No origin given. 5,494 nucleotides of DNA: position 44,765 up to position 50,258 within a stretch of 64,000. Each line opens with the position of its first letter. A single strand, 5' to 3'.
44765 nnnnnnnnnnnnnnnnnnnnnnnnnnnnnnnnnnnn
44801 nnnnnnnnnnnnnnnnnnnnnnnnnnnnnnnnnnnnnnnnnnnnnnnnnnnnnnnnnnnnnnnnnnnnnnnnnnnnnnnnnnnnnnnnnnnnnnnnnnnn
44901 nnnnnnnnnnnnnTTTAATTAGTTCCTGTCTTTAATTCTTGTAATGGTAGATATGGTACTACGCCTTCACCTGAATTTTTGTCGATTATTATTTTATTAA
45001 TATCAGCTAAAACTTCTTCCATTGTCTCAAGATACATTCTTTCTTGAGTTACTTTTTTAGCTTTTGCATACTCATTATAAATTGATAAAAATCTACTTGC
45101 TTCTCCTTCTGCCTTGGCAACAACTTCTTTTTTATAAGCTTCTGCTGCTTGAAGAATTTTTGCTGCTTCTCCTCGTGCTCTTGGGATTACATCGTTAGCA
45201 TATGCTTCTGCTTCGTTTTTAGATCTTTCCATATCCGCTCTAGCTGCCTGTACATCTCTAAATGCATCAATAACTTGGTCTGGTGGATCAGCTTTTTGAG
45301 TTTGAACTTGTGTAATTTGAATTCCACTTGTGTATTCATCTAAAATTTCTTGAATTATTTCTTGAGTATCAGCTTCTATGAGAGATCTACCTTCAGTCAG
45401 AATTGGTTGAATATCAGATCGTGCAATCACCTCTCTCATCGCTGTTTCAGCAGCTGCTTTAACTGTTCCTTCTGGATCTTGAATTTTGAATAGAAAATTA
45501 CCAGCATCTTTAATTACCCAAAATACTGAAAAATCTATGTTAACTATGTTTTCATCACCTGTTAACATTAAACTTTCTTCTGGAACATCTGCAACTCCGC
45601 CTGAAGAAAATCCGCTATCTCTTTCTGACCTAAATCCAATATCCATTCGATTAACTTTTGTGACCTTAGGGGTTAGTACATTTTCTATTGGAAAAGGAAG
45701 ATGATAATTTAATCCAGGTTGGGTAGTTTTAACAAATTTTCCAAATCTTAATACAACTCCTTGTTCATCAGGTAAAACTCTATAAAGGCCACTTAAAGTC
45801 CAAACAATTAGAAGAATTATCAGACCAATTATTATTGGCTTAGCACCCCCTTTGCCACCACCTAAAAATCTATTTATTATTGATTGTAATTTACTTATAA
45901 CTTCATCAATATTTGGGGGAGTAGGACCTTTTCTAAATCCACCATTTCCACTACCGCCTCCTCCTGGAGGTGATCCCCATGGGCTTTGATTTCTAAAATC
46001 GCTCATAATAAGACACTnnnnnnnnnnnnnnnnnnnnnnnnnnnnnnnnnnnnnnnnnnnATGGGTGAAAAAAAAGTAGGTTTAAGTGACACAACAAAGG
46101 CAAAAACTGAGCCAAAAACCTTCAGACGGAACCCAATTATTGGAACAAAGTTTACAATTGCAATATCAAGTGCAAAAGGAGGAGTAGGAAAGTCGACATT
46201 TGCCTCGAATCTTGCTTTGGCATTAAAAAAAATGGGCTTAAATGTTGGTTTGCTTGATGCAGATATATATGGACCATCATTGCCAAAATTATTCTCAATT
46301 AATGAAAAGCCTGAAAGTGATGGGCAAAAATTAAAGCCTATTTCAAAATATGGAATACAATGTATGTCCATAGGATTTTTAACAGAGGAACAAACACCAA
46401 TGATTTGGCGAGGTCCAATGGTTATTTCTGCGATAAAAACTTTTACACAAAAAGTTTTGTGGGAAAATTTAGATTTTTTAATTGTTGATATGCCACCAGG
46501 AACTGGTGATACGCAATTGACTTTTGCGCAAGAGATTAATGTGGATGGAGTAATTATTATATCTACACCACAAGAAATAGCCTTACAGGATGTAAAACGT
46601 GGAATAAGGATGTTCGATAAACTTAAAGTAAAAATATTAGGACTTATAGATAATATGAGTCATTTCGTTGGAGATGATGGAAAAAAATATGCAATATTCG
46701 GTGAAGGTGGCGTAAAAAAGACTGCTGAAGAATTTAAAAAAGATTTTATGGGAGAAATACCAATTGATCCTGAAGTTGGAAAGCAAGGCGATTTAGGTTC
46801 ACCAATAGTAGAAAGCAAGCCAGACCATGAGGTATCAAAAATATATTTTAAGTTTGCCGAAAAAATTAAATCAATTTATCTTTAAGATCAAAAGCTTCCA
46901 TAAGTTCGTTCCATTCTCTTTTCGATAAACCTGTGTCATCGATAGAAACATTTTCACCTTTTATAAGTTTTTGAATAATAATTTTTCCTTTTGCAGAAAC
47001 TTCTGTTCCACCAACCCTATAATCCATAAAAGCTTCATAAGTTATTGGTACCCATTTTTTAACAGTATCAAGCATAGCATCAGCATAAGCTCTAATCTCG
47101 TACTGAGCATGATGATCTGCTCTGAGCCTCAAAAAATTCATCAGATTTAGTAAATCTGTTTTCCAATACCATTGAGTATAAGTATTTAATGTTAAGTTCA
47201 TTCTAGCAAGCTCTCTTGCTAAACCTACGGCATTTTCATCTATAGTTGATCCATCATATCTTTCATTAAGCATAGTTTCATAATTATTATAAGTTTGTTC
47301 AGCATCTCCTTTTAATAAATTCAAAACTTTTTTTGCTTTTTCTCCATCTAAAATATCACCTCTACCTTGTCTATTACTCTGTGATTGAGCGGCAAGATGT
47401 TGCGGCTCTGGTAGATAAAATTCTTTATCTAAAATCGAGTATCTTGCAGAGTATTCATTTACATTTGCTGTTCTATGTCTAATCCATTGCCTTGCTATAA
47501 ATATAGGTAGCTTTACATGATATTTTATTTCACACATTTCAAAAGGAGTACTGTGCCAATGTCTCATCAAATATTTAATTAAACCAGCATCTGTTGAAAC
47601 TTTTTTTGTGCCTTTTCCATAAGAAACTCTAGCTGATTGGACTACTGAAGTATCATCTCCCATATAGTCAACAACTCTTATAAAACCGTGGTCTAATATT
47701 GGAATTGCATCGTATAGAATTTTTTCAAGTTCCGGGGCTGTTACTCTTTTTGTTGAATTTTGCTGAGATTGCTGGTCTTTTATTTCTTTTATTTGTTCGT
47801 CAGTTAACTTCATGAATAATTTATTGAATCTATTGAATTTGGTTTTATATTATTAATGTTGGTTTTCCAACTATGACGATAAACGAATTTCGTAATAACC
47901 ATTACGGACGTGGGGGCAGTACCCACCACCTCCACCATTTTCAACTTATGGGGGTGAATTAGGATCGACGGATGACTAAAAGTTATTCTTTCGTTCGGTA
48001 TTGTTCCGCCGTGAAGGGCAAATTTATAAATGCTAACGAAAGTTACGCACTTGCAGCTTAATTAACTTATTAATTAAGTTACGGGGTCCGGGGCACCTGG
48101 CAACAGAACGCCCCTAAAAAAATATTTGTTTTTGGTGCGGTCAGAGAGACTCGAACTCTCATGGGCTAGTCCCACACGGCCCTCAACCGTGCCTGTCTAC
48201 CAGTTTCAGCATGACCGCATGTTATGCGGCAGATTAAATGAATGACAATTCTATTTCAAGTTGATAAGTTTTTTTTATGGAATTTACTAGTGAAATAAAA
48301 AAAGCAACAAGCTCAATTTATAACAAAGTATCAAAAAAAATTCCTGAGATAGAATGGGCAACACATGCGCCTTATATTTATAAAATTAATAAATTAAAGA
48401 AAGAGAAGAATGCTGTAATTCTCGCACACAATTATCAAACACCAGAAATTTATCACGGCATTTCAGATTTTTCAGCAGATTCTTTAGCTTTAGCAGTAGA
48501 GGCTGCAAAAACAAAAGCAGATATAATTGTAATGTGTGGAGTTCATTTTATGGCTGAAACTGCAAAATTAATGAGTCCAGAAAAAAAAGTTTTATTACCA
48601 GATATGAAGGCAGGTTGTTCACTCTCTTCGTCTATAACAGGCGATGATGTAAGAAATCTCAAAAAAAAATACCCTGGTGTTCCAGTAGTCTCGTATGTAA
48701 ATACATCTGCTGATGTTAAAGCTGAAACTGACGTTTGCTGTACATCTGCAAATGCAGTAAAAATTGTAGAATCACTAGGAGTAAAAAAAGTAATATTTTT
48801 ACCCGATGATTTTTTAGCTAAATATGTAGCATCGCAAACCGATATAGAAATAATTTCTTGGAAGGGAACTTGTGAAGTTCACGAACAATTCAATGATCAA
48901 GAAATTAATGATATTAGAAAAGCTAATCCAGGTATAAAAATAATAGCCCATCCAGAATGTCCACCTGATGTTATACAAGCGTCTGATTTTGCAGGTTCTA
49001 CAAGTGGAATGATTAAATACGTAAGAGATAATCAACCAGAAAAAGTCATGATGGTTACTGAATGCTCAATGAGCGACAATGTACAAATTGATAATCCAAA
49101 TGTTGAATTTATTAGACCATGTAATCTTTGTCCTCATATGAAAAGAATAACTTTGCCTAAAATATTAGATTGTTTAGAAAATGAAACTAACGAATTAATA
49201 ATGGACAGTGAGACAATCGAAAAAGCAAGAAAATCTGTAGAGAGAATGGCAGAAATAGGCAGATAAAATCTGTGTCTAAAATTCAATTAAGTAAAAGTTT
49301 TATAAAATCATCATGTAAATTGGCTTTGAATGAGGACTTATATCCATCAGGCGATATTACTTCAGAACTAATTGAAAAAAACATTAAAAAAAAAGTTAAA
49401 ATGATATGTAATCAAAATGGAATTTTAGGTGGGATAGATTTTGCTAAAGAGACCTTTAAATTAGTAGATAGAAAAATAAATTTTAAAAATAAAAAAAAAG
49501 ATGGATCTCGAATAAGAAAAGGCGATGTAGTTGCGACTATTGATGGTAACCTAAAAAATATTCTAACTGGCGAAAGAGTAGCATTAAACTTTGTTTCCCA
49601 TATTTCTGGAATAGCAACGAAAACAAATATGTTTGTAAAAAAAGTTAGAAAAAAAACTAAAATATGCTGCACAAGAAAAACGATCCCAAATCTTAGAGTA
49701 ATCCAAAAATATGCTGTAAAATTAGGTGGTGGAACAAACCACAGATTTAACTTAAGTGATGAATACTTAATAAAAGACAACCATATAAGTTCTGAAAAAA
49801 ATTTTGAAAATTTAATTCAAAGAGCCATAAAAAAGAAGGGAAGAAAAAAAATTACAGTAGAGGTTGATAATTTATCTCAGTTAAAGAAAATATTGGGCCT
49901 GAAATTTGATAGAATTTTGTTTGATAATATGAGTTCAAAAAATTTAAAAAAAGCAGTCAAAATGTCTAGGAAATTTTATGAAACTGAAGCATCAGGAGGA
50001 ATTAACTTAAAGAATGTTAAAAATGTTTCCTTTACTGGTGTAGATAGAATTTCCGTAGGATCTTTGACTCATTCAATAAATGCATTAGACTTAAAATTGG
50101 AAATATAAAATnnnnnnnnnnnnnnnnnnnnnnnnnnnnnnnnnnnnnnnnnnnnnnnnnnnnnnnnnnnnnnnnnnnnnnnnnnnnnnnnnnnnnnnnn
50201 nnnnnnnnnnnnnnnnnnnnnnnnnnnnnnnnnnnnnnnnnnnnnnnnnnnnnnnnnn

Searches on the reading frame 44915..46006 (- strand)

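Call 21: search_protein_families(library=pfam, proteins=[window:44915-46006:-], max_evalue=0.0001)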
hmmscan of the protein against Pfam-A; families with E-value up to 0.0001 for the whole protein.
window:44915-46006:- (363 aa): 1 family
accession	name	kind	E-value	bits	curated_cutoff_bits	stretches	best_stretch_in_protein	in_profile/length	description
PF01145.31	Band_7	-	2.2e-25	90.1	23.6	1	77-269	3-175/176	SPFH domain / Band 7 family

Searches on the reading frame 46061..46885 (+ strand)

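Call 21: search_protein_families(library=pfam, proteins=[window:46061-46885:+], max_evalue=0.0001)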
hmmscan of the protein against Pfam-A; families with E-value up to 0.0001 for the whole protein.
window:46061-46885:+ (274 aa): 5 families
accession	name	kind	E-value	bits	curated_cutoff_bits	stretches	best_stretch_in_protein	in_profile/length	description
PF10609.15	ParA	-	7.9e-95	317.4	27.1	1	30-269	3-245/246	NUBPL iron-transfer P-loop NTPase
PF01656.29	CbiA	-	1.1e-12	48.4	25.4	1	33-244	1-120/125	CobQ/CobB/MinD/ParA nucleotide binding domain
PF13614.12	AAA_31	-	6e-11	43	27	1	32-69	3-40/177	AAA domain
PF00142.24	Fer4_NifH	-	3.1e-08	33.9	25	1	38-271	7-246/271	4Fe-4S iron sulfur cluster binding proteins, NifH/frxC family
PF09140.17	MipZ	-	1.5e-06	28.1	20.7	1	33-152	3-114/262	ATPase MipZ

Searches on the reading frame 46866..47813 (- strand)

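Call 21: search_protein_families(library=pfam, proteins=[window:46866-47813:-], max_evalue=0.0001)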
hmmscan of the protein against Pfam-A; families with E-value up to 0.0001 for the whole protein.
window:46866-47813:- (315 aa): 1 family
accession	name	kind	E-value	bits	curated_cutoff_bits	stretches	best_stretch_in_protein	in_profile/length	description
PF02511.20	Thy1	-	1.3e-55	188.6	24.8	1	46-256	1-190/191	Thymidylate synthase complementing protein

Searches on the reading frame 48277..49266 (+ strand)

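Call 21: search_protein_families(library=pfam, proteins=[window:48277-49266:+], max_evalue=0.0001)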
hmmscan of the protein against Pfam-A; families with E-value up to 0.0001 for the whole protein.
window:48277-49266:+ (329 aa): 1 family
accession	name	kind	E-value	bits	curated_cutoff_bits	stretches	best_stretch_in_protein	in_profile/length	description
PF02445.21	NadA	-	1.8e-115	385.6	27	1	36-325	2-294/295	Quinolinate synthetase A protein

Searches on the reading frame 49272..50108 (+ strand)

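Call 21: search_protein_families(library=pfam, proteins=[window:49272-50108:+], max_evalue=0.0001)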
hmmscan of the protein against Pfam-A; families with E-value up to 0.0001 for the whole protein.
window:49272-50108:+ (278 aa): 2 families
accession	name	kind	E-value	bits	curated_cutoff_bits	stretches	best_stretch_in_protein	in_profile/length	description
PF01729.25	QRPTase_C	-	3.1e-51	173.9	23.1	1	114-277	1-169/169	Quinolinate phosphoribosyl transferase, C-terminal domain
PF02749.22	QRPTase_N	-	1e-18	67.8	27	1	28-112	1-82/82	Quinolinate phosphoribosyl transferase, N-terminal domain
